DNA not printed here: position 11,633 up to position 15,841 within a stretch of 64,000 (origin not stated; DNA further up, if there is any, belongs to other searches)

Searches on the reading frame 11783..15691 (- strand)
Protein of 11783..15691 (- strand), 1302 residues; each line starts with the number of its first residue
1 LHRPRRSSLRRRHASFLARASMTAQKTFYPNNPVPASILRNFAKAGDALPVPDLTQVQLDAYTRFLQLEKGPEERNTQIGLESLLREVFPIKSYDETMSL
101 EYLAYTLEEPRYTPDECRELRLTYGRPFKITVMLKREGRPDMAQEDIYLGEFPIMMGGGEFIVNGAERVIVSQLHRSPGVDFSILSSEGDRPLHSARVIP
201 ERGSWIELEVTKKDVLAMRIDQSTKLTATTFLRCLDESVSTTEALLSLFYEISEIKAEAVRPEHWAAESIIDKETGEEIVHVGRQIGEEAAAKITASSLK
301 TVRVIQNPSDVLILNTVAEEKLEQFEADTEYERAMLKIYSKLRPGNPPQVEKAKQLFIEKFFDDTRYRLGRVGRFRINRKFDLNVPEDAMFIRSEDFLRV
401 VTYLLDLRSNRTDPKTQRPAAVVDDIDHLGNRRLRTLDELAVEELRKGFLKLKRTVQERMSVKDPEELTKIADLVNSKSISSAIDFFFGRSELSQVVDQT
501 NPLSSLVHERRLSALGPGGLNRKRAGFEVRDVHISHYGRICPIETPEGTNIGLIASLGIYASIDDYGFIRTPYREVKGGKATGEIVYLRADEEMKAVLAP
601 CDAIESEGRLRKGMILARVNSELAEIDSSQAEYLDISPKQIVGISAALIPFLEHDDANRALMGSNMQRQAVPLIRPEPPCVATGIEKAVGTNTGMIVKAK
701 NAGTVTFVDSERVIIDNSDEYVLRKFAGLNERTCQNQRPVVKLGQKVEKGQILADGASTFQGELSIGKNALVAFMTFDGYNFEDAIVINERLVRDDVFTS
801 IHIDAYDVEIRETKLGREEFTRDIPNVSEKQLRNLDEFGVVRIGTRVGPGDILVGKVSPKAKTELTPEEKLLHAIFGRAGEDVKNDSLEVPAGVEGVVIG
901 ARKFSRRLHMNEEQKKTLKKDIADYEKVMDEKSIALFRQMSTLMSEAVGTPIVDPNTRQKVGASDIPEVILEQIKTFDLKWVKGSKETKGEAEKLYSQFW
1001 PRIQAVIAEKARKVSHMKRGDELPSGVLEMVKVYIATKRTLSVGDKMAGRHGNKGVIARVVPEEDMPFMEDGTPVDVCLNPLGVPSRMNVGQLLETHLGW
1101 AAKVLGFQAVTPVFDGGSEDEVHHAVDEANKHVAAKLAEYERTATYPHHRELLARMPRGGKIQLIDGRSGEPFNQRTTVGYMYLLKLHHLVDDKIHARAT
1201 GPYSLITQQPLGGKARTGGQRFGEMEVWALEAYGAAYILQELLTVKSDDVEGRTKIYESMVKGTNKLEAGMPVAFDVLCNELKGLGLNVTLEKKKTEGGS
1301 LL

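Call 53: search_protein_families(library=pfam, proteins=[window:11783-15691:-], max_evalue=0.00001)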
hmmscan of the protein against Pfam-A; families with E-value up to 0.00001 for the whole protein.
window:11783-15691:- (1302 aa): 6 families
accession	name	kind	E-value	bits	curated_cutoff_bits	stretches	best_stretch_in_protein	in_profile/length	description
PF00562.33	RNA_pol_Rpb2_6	-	5.3e-126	421.1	23.4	1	699-1216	2-373/373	RNA polymerase Rpb2, domain 6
PF04565.21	RNA_pol_Rpb2_3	-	2.8e-26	91.9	21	1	495-563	1-68/68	RNA polymerase Rpb2, domain 3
PF04560.25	RNA_pol_Rpb2_7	-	5.1e-26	91.4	32.1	1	1218-1293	1-86/87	RNA polymerase Rpb2, domain 7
PF04561.19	RNA_pol_Rpb2_2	-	2.3e-18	67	21.7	1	192-435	18-190/190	RNA polymerase Rpb2, domain 2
PF04563.20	RNA_pol_Rpb2_1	-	2.2e-17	63.7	28.2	1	54-481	2-202/203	RNA polymerase beta subunit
PF10385.14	RNA_pol_Rpb2_45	-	3.9e-12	46.5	28.2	1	573-637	1-66/66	RNA polymerase beta subunit external 1 domain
